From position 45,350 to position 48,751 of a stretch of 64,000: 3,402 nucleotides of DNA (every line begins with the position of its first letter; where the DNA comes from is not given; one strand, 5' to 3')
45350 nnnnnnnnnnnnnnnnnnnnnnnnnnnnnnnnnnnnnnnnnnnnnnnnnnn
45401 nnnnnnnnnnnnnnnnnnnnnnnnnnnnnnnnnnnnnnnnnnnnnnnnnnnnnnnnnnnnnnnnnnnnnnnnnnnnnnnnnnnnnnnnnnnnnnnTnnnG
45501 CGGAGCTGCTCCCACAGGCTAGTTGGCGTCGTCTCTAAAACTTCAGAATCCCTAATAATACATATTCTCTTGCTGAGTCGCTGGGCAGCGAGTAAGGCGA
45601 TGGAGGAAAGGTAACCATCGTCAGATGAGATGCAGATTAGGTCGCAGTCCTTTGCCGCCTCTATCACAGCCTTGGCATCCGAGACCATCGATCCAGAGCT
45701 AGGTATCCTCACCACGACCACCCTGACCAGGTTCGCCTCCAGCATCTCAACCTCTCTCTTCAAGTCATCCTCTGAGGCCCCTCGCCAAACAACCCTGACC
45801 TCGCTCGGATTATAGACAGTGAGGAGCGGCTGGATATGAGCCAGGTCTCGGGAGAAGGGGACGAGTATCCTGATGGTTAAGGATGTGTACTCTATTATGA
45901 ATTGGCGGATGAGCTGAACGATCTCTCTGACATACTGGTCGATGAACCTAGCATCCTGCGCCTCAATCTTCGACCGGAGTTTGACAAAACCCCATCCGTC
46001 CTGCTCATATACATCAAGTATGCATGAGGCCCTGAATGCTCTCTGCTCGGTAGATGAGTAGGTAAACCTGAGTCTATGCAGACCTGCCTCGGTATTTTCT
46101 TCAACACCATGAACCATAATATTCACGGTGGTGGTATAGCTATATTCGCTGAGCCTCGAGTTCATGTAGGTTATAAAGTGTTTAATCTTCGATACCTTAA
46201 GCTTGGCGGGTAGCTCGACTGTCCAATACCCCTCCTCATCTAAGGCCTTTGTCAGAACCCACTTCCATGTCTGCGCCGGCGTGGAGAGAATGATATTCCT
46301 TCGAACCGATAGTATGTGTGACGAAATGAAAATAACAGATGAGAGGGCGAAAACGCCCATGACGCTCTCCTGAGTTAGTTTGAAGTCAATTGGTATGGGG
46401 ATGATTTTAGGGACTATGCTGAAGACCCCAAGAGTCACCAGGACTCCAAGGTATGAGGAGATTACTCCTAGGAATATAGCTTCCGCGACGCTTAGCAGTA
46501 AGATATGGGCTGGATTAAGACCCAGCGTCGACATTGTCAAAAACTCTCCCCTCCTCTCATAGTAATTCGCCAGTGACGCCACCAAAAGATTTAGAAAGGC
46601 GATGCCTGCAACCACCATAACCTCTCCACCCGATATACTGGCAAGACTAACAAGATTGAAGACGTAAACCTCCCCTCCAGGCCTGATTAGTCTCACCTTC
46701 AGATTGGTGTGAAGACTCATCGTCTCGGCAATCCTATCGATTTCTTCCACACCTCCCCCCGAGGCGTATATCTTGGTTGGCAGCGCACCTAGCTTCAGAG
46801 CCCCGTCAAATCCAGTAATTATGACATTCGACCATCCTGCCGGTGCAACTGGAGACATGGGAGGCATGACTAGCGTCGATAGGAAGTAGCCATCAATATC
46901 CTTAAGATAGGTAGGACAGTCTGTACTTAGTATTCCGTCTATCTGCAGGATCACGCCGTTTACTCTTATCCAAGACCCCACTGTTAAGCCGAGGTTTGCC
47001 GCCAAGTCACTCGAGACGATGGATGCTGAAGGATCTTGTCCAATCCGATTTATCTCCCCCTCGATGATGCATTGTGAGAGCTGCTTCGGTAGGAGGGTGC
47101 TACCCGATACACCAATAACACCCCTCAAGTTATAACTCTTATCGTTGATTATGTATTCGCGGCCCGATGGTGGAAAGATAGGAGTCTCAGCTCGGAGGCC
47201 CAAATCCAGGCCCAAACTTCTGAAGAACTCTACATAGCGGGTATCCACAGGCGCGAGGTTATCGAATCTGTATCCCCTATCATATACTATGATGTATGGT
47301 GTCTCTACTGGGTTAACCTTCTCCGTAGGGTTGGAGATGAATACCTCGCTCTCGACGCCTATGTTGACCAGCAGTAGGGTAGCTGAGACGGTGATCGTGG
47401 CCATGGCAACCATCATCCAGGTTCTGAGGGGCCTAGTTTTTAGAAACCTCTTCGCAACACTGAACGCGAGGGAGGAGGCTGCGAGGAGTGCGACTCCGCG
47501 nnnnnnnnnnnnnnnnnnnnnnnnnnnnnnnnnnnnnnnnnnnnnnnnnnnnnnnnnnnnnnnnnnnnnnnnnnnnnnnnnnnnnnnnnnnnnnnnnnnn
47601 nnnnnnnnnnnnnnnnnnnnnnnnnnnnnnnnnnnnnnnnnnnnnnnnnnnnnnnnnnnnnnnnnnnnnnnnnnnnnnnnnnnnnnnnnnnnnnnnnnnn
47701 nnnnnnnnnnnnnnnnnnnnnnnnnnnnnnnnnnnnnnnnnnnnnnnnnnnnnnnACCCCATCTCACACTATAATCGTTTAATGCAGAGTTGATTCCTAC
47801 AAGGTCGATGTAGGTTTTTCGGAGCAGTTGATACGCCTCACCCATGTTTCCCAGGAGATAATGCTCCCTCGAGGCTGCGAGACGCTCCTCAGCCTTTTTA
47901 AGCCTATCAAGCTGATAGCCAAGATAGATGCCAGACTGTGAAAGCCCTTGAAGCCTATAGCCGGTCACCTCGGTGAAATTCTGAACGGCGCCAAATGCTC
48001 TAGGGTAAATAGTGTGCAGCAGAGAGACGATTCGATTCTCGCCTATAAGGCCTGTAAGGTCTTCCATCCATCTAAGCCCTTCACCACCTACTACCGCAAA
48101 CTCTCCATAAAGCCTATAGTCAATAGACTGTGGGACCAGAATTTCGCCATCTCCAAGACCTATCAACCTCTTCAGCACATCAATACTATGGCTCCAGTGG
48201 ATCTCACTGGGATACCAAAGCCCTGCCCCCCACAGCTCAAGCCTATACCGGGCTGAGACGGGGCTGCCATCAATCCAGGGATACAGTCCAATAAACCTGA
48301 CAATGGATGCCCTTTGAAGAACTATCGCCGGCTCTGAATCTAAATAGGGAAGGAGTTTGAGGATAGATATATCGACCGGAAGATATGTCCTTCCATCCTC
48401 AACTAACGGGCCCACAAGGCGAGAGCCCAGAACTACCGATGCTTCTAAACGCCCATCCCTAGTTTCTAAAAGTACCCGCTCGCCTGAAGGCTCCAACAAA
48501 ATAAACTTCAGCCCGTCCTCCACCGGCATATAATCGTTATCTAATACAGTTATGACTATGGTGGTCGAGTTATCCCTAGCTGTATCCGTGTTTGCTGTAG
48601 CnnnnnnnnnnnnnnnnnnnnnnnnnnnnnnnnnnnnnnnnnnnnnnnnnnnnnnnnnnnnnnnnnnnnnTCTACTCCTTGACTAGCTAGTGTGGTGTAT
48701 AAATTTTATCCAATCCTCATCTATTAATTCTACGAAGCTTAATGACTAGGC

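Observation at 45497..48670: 1057-aa FtsX permease fused to a C-terminal USP-like cytoplasmic domain, with its only candidate ATPase 11 kb away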

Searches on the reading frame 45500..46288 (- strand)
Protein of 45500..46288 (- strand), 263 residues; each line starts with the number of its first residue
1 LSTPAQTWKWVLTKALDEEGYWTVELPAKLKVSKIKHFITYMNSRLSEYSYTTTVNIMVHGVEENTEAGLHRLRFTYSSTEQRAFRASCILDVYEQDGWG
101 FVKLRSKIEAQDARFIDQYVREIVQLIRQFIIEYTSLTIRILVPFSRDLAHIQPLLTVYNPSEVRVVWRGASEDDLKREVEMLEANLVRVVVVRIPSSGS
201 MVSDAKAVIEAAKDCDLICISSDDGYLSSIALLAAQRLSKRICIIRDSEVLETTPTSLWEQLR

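Call 21: search_protein_families(library=pfam, proteins=[window:45500-46288:-], max_evalue=10)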
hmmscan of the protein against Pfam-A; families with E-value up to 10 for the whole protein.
window:45500-46288:- (263 aa): 1 family
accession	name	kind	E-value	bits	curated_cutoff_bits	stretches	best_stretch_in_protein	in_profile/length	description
PF18560.7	Lectin_like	-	0.038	14.6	27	1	10-66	67-123/156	Lectin like domain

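Call 37: search_solved_structures(query=A2, max_evalue=10, show_alignments=2)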
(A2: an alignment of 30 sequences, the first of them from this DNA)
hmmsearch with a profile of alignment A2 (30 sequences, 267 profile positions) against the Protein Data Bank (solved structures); distinct sequences matched with E-value up to 10: 18.
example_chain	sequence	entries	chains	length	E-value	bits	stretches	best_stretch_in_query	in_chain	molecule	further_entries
2l69_A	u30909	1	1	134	0.0028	20.1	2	138-216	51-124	Rossmann 2x3 fold protein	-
2lci_A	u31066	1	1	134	0.0029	20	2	166-258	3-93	Protein OR36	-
2lrh_A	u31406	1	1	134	0.0052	19.2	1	168-251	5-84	De novo designed protein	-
7z55_AAA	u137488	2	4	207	0.02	17.3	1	195-259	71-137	CRISPR-associated protein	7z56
2lr0_A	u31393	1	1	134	0.025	16.9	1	166-253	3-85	P-loop ntpase fold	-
8bao_A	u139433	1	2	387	0.069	15.5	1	145-253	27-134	DUF1887 family protein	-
7yhl_A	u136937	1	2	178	0.079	15.3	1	196-253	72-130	CRISPR system ring nuclease SSO2081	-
7ygh_A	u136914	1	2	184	0.085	15.2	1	196-253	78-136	CRISPR system ring nuclease SSO2081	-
7ygl_A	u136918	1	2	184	0.086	15.2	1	196-253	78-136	CRISPR system ring nuclease SSO2081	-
8htw_A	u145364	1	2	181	0.089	15.1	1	196-252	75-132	CRISPR system ring nuclease SSO2081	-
3lft_A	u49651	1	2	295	0.19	14.1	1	153-242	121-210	uncharacterized protein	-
5zdh_A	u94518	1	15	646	0.24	13.7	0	159-217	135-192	Type II secretion system protein D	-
7x5j_D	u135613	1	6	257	0.32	13.3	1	170-242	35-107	3-oxoacyl-ACP reductase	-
9jxw_A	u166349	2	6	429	0.35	13.2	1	154-254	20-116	PIN domain-containing protein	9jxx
4fn4_A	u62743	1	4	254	0.78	12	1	136-225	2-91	Short chain dehydrogenase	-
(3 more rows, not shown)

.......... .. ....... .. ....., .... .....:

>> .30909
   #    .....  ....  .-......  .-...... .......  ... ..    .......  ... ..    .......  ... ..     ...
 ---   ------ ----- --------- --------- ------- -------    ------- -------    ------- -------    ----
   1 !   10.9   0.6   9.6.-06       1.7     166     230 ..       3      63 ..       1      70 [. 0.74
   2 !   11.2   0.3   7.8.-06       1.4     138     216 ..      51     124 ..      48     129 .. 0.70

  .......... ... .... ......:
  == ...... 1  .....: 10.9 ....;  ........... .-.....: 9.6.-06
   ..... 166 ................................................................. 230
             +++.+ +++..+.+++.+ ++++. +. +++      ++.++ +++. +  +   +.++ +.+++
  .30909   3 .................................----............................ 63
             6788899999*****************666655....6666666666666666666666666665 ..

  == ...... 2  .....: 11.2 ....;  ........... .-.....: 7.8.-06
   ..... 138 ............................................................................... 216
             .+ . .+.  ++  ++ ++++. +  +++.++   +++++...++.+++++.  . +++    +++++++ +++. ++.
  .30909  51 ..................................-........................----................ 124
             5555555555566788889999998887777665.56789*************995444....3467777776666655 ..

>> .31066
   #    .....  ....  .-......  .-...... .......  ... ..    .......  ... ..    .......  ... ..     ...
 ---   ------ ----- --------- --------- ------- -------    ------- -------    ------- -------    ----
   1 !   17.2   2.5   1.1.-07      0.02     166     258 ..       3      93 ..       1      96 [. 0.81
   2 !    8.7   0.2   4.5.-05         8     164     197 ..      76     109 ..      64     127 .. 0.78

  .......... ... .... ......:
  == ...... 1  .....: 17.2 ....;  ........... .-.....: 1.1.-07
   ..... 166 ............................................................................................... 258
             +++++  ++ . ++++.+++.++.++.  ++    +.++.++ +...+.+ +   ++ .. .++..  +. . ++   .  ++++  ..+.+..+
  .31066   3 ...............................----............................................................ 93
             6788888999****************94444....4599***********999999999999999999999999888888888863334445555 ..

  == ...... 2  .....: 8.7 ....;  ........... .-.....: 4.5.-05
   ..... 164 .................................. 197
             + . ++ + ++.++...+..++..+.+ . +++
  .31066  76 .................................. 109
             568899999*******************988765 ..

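Call 38: find_homologous_proteins(query=A2, max_evalue=0.001)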
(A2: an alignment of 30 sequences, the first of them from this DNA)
Query A2 (30 sequences) (263 aa, profile of the alignment): 2 proteins with E <= 0.001 among 8000 candidates.
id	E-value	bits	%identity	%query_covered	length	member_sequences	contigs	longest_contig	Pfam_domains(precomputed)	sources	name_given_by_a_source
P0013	1.3e-77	279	73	99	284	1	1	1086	-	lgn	-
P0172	4.6e-53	198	22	86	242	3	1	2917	-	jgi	-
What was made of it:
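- Tried and rejected: find_homologous_proteins with the CTD profile returned only two proteins (call 38).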

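Call 52: predict_structure(alignment_id=A2)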
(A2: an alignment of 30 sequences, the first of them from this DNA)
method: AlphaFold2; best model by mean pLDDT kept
length: 263 residues; sequences in the alignment: 30
mean_pLDDT: 87.1   pTM: 0.63
mean pLDDT of the five models: 87.1, 86.7, 86.5, 85.2, 85.2
residues with pLDDT >= 90: 138; 70-90: 110; 50-70: 4; < 50: 11
segments of 3 or more residues with pLDDT < 50: 1-11
pLDDT, mean of each block of 10 residues (from residue 1): 39 71 88 85 91 91 89 96 92 92 94 89 93 81 86 82 91 89 85 90 94 94 92 95 88 88 80
secondary structure, 60 per line:
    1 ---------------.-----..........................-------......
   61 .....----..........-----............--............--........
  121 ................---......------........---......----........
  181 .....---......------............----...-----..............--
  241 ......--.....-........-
elements in order: E22-31 H32-47 E55-65 E70-79 E85-96 E99-110 H113-136 E140-145 H152-159 E163-168 H173-185 E189-194 H201-212 E217-219 H225-238 E241-246 E249-253 H255-262
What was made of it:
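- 45881..46282 (-): CTD1 (aa 797-930): cytoplasmic alpha+beta domain (beta-alpha-beta4-alpha), present family-wide in archaea and bacteria. AF2 pLDDT about 90 (call 52).
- On CARF domain superfamily: Secondary structure is beta-alpha x4 followed by a beta-beta hairpin (call 52).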

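Call 55: fold_search(model_id=the predicted structure, library=pdb)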
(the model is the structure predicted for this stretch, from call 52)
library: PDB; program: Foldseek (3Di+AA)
matches with E <= 10: 1700; with E <= 0.001: 16
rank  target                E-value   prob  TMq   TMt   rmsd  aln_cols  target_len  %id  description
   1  8t65_A                1.3e-04  1.00  0.38  0.60   4.0       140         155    9  cA4 bound Cam1 (released 2024-01-10)
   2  1u7h_A                1.5e-04  0.97  0.21  0.17  13.1       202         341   10  Structure and a Proposed Mechanism for Ornithine Cyclodeaminase from Pseudomonas putida (released 2004-11-09)
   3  6t3e_A                2.3e-04  0.95  0.21  0.17  13.6       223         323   11  Structure of Thermococcus litoralis Delta(1)-pyrroline-2-carboxylate reductase in complex with NADH and L-proline (released 2020-05-13)
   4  1u7h_B                2.5e-04  0.98  0.22  0.18  12.7       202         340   10  Structure and a Proposed Mechanism for Ornithine Cyclodeaminase from Pseudomonas putida (released 2004-11-09)
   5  8t66_B                2.6e-04  1.00  0.37  0.59   2.8       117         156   10  cA6 bound Cam1 (released 2024-01-10)
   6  1x7d_A                2.6e-04  0.96  0.21  0.17  13.3       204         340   10  Crystal Structure Analysis of Ornithine Cyclodeaminase Complexed with NAD and ornithine to 1.6 Angstroms (released 2004-11-09)
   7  1x7d_B                3.1e-04  0.97  0.21  0.18  12.9       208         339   10  Crystal Structure Analysis of Ornithine Cyclodeaminase Complexed with NAD and ornithine to 1.6 Angstroms (released 2004-11-09)
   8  8t66_A                3.3e-04  1.00  0.37  0.59   2.7       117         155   10  cA6 bound Cam1 (released 2024-01-10)
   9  3c6k_D                4.3e-04  0.97  0.25  0.20  22.1       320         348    8  Crystal structure of human spermine synthase in complex with spermidine and 5-methylthioadenosine (released 2008-02-19)
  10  6wxq_A                5.1e-04  1.00  0.39  0.48   3.5       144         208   12  Crystal structure of CRISPR-associated transcription factor Csa3 complexed with cA4 (released 2021-11-17)
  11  6qzt_A                7.4e-04  1.00  0.33  0.21   6.6       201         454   12  Crystal structure of Csx1 from Sulfolobus islandicus orthorhombic form (released 2019-10-02)
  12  1xmx                  8.8e-04  1.00  0.37  0.26   4.1       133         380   13  Crystal structure of protein VC1899 from Vibrio cholerae (released 2004-11-16)
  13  8t64_B                8.8e-04  1.00  0.34  0.64   3.2       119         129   11  Apo Cam1(42-206) (released 2024-01-10)
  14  4gsk_B                8.8e-04  0.98  0.33  0.16  24.9       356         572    8  Crystal structure of an Atg7-Atg10 crosslinked complex (released 2012-11-14)
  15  7bdv_A                9.4e-04  1.00  0.38  0.29   3.5       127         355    8  Structure of Can2 from Sulfobacillus thermosulfidooxidans in complex with cyclic tetra-adenylate (cA4) (released 2021-03-03)
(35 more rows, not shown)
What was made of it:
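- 45500..45880 (-): CTD2 (aa 931-1057): CARF domain (Rossmann-like, beta5-beta6 hairpin). Foldseek matches Cam1, Csa3, Csx1, Can2 and Csm6 (call 55).
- On CARF domain superfamily: Foldseek top low-rmsd hits are Cam1, Csa3, Csx1, VC1899, Can2, Csm6 and a CRISPR-associated deaminase (call 55).
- Closest known: Cam1. Same: Best structural neighbour of CTD2 (target-normalised TM 0.59-0.67, rmsd 2.6-4.0; call 55).
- A confident AF2 model (pLDDT 87, call 52) whose best low-rmsd PDB neighbours are the CARF domains of Cam1, Csa3, Csx1, VC1899, Can2, Csm6 and a CRISPR-associated deaminase (call 55). The nearest solved structure is the CARF domain of Cam1, itself a CARF-plus-TM protein (call 55).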

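Call 61: search_protein_families(library=pfam, alignment_id=A2, max_evalue=1)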
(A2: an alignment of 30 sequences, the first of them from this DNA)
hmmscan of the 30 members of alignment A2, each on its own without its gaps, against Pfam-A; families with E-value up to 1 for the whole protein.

A. member 1, seq(263 aa): 1 family
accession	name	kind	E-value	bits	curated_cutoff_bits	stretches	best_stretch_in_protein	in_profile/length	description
PF18560.7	Lectin_like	-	0.038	14.6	27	1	10-66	67-123/156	Lectin like domain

B. families by the number of members that match (of 30 scanned): 22 families
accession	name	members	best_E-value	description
PF19810.5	HFX_2341_N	2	0.00067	HFX_2341-like, N-terminal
PF25219.1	Znf_Tenuivirus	2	0.0041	Zinc finger, Tenuivirus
PF02875.26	Mur_ligase_C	2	0.092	Mur ligase, glutamate ligase domain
PF11640.13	TAN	1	0.0086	Telomere-length maintenance and DNA damage repair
PF04826.19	Arm_2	1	0.011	Armadillo-like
PF08312.17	cwf21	1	0.025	cwf21 domain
PF14425.11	Imm3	1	0.036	Immunity protein Imm3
PF18560.7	Lectin_like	1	0.038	Lectin like domain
PF05087.17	Rota_VP2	1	0.042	Rotavirus VP2 protein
PF17035.10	BET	1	0.077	Bromodomain extra-terminal - transcription regulation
PF13679.12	Methyltransf_32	1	0.087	Methyltransferase domain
PF03522.20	SLC12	1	0.11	Solute carrier family 12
PF13149.12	Mfa_like_1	1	0.11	Fimbrillin-like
PF12239.13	DUF3605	1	0.11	Protein of unknown function (DUF3605)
PF00291.31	PALP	1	0.11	Pyridoxal-phosphate dependent enzyme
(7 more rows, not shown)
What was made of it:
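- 45500..45880 (-): Pfam HFX_2341_N in 2 of 30 members (call 61).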

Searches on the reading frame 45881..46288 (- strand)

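Call 21: search_protein_families(library=pfam, proteins=[window:45881-46288:-], max_evalue=10)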
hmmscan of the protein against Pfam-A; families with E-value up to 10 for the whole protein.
window:45881-46288:- (136 aa): 1 family
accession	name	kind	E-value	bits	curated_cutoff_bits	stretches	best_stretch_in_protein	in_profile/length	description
PF18560.7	Lectin_like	-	0.011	16.4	27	1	10-67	67-124/156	Lectin like domain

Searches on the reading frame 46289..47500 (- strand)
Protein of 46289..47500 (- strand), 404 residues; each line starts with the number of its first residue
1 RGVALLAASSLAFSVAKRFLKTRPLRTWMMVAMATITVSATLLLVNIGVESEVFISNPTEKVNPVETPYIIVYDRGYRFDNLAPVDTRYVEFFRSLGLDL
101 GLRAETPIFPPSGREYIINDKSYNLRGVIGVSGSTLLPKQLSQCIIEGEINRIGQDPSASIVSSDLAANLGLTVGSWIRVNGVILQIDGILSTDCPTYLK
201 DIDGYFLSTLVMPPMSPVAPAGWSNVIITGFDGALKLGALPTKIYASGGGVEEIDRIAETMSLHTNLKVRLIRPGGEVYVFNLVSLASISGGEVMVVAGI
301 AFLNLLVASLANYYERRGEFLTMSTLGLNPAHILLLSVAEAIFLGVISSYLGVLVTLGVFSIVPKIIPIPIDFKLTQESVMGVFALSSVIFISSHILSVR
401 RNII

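Call 21: search_protein_families(library=pfam, proteins=[window:46289-47500:-], max_evalue=10)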
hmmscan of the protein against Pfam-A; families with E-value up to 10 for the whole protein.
window:46289-47500:- (404 aa): 1 family
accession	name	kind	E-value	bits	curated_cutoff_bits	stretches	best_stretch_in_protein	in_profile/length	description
PF02687.27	FtsX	-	2.2e-09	37.9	25.5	1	296-400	6-113/120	FtsX-like permease C-terminal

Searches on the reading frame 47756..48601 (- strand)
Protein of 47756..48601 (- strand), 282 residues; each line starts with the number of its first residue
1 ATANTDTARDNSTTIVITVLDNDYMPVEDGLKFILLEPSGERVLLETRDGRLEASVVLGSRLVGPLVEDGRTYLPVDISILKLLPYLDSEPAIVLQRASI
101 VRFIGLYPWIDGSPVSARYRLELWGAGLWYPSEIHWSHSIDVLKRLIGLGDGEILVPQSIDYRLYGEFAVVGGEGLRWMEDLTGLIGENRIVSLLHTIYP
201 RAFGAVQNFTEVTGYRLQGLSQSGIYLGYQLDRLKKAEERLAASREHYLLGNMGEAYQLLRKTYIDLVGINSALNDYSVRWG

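Call 21: search_protein_families(library=pfam, proteins=[window:47756-48601:-], max_evalue=10)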
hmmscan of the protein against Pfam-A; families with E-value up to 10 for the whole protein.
window:47756-48601:- (282 aa): 0 families
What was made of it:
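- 47756..48592 (-): ECD1 (aa 27-305): beta-sandwich part followed by three long helices. This is the variable part of the family and is replaced or extended in relatives by GH2, peptidase M28 or transglutaminase-like domains. No Pfam hit (call 21).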
